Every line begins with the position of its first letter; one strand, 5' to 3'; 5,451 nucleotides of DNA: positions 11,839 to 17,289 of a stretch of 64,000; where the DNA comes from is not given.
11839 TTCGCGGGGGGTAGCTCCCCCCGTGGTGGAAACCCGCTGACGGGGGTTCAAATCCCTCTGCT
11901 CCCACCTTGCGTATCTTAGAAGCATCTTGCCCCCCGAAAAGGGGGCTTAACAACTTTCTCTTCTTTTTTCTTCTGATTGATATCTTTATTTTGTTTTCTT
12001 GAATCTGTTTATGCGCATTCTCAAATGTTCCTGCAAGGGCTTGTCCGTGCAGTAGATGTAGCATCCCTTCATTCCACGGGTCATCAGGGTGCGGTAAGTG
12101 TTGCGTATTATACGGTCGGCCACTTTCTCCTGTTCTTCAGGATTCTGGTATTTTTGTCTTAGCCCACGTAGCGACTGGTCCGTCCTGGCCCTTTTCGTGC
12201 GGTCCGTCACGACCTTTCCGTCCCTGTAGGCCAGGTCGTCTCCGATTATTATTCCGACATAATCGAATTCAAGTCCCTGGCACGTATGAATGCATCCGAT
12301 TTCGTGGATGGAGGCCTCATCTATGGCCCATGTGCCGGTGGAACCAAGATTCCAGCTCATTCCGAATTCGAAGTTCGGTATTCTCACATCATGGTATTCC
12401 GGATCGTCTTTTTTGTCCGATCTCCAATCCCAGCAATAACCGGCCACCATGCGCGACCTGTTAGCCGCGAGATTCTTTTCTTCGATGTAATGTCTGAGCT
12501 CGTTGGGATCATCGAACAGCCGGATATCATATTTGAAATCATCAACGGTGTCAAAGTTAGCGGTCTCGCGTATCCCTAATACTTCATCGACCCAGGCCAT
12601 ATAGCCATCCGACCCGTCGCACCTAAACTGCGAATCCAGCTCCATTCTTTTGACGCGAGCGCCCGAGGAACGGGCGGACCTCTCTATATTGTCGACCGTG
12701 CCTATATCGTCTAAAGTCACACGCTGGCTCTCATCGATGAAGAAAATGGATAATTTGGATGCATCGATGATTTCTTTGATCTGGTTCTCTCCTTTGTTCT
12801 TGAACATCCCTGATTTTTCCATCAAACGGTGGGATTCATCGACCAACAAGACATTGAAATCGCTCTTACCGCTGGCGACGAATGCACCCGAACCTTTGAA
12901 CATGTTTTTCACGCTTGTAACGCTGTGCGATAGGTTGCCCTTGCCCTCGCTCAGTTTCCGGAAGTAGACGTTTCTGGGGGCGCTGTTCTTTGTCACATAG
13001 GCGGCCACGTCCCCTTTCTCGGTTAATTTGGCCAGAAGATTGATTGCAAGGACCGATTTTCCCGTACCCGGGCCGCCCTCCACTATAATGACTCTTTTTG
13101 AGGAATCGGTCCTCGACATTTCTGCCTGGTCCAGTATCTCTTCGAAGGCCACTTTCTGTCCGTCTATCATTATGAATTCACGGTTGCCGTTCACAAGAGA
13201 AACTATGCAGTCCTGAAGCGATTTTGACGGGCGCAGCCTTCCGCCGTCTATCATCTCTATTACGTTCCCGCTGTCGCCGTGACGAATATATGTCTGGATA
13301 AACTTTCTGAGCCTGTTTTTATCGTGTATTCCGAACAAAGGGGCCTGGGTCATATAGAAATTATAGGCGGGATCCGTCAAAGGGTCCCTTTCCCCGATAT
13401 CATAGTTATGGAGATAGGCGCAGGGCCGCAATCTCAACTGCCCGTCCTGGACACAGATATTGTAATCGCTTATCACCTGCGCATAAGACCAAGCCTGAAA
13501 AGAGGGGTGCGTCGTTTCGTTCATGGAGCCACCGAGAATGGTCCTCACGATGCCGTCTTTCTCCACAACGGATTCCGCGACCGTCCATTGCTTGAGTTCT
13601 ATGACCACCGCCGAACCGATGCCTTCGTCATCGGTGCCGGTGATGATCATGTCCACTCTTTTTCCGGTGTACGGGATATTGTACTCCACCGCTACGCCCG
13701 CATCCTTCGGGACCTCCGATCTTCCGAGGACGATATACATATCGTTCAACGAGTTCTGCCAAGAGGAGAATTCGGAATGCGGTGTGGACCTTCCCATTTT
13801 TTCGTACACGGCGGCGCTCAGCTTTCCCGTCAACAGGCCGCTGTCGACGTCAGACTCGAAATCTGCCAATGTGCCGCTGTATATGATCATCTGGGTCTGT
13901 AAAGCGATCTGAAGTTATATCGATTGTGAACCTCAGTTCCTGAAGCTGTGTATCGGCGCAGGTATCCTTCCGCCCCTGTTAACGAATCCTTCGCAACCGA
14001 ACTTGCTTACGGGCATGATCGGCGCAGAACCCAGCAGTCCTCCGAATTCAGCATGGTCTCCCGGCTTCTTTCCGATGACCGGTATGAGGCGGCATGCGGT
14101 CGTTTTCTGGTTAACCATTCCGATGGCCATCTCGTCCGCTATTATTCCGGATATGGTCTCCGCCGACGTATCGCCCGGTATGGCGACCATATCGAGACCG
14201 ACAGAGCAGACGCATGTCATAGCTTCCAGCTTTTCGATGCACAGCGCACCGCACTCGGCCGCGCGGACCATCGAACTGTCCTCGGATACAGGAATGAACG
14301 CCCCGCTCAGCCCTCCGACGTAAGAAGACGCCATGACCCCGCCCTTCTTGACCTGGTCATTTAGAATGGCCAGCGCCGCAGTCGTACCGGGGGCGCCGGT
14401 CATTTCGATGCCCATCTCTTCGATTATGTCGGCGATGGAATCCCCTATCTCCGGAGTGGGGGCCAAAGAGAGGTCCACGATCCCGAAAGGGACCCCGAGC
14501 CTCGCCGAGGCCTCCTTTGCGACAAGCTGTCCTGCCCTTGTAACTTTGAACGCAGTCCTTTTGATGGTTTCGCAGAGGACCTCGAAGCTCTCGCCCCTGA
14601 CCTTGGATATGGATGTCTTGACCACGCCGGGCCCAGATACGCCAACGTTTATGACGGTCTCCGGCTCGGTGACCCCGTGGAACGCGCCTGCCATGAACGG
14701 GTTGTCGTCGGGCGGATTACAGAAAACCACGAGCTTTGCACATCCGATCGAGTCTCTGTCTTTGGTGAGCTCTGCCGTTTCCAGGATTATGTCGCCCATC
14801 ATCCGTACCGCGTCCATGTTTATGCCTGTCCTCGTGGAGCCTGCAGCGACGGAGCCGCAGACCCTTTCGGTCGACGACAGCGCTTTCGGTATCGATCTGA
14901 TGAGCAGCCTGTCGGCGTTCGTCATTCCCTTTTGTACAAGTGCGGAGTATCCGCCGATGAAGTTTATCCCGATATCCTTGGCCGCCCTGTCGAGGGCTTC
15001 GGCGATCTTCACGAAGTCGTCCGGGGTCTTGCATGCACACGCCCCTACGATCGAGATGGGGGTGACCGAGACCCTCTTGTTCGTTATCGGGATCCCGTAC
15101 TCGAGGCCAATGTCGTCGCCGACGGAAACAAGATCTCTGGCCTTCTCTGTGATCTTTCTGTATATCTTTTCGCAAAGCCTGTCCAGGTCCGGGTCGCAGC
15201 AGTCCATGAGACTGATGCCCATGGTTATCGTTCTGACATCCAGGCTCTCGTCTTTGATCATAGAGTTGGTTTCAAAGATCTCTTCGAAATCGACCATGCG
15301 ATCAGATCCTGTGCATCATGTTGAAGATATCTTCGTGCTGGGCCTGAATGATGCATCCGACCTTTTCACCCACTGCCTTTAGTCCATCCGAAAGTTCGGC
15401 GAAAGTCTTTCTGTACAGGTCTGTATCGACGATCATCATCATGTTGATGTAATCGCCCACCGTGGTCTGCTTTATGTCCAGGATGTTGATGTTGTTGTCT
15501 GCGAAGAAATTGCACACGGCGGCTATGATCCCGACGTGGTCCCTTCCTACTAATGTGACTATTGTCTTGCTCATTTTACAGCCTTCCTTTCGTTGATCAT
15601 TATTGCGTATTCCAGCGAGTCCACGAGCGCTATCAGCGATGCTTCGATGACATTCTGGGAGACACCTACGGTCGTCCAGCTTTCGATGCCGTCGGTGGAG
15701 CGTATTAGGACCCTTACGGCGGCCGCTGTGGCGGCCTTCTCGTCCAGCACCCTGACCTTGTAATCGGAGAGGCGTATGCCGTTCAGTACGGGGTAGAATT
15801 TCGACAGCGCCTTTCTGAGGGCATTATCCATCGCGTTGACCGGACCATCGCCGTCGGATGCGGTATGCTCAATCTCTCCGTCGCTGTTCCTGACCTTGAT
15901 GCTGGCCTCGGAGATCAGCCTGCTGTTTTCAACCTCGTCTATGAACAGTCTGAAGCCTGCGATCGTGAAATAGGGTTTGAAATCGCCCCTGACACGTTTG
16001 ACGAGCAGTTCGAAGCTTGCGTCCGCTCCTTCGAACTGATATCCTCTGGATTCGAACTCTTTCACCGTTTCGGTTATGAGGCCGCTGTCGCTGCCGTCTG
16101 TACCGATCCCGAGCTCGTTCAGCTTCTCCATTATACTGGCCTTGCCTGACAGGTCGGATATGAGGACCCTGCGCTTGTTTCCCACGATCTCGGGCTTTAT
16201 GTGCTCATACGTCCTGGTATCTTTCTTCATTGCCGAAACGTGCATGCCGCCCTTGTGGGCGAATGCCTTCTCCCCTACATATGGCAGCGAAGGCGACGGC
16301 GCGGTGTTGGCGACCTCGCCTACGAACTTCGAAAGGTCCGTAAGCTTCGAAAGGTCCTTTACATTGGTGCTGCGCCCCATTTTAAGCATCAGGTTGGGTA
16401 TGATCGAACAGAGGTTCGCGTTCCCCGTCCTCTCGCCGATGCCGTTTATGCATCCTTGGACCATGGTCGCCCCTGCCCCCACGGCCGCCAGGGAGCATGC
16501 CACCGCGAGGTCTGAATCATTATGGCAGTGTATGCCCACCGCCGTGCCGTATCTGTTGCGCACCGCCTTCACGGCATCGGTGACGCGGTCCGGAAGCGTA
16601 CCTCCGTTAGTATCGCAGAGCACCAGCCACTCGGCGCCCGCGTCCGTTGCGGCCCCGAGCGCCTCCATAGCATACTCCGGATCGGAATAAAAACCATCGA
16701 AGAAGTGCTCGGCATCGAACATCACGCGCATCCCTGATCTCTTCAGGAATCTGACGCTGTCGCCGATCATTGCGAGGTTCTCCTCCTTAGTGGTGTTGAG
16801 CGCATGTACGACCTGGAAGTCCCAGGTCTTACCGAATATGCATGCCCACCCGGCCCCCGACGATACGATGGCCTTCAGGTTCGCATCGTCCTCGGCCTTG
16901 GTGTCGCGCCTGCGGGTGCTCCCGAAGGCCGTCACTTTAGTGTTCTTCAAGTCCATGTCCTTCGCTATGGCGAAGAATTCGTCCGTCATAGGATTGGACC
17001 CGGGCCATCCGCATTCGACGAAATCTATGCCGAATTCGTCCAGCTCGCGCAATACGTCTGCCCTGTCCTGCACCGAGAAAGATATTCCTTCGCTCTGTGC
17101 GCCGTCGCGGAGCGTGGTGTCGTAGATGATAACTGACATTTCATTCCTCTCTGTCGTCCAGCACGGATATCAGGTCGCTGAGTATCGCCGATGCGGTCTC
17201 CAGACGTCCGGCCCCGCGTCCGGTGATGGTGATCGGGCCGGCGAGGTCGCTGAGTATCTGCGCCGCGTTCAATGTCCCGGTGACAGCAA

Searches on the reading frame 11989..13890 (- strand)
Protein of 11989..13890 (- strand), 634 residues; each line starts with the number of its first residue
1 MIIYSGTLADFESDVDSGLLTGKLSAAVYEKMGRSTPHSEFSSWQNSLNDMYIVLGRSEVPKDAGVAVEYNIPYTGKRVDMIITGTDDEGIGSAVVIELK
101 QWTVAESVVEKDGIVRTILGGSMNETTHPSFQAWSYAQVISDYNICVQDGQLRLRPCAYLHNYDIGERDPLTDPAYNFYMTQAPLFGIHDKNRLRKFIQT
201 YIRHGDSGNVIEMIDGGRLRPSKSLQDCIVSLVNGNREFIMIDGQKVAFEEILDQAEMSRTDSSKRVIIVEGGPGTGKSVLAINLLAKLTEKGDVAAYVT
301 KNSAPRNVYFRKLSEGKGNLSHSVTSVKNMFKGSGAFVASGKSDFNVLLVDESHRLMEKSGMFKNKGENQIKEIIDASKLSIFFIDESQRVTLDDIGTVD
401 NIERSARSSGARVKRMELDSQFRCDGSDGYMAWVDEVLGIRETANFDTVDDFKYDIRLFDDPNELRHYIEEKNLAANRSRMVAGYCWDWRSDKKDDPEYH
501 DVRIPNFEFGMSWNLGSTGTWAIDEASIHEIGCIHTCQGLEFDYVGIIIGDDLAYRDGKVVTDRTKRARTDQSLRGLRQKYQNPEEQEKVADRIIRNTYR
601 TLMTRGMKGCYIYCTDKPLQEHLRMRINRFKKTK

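Call 20: search_protein_families(library=pfam, proteins=[window:11989-13890:-])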
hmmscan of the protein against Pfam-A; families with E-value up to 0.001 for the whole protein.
window:11989-13890:- (634 aa): 7 families
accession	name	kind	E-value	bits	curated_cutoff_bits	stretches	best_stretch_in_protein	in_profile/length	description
PF09848.15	SLFN-g3_helicase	-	5.9e-106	355.1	24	1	265-616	1-354/354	Schlafen group 3, DNA/RNA helicase domain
PF13401.12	AAA_22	-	4.1e-07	30.8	27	1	263-383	3-119/130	AAA domain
PF04851.21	ResIII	-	7.5e-06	26.4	22.5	0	242-294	5-52/164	Type III restriction enzyme, res subunit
PF13604.12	AAA_30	-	3.1e-05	24.2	27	1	255-355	6-99/191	AAA domain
PF24883.2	NPHP3_N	-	5e-05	24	24.8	1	254-300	8-57/164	Nephrocystin 3, N-terminal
PF06745.19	ATPase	-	0.00018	21.4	26.6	1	265-399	19-131/231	KaiC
PF20720.3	nSTAND3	-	0.00034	20.8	27.2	0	264-299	16-51/155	Novel STAND NTPase 3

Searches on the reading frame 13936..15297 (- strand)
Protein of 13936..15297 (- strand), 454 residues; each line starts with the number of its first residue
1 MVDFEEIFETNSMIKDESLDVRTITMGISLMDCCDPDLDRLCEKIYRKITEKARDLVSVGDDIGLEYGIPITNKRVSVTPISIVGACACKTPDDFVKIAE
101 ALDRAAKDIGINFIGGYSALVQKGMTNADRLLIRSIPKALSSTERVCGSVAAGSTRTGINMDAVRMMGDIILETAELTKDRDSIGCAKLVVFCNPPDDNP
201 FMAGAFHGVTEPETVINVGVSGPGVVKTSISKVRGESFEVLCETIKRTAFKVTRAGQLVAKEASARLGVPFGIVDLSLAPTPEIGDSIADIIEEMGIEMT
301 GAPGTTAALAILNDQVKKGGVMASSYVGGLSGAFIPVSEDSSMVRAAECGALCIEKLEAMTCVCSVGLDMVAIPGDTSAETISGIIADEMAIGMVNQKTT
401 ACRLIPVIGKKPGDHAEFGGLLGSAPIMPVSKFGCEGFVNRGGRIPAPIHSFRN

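Call 20: search_protein_families(library=pfam, proteins=[window:13936-15297:-])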
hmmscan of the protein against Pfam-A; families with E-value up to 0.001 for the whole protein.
window:13936-15297:- (454 aa): 1 family
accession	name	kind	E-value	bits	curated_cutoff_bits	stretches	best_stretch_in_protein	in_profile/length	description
PF05167.17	DUF711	-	1.6e-194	646.9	25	1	13-424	2-412/413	Uncharacterised ACR (DUF711)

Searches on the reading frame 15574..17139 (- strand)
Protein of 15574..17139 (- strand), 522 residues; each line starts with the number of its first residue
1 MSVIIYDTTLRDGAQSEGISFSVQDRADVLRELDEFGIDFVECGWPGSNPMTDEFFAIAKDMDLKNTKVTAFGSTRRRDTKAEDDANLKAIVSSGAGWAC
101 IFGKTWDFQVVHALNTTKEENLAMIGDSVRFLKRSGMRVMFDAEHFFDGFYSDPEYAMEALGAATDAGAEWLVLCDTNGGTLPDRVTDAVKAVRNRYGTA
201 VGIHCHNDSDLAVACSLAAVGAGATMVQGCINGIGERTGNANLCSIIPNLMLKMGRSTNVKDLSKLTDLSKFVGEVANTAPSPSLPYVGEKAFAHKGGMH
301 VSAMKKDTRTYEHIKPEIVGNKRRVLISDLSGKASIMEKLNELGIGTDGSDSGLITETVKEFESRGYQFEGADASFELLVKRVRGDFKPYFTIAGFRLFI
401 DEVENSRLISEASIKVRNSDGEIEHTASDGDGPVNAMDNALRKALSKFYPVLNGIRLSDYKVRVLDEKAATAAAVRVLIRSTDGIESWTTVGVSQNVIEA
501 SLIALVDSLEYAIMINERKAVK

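Call 20: search_protein_families(library=pfam, proteins=[window:15574-17139:-])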
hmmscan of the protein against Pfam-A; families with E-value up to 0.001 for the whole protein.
window:15574-17139:- (522 aa): 3 families
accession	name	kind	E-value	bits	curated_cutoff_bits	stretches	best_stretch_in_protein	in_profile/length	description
PF00682.25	HMGL-like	-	7.7e-45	153.8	29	1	3-273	2-260/260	HMGL-like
PF08502.15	LeuA_dimer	-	5.3e-26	91.5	24.9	1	371-512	2-130/131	LeuA allosteric (dimerisation) domain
PF22617.1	HCS_D2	-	9.1e-17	61.7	27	1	288-363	2-78/82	Homocitrate synthase post-HMGL domain-like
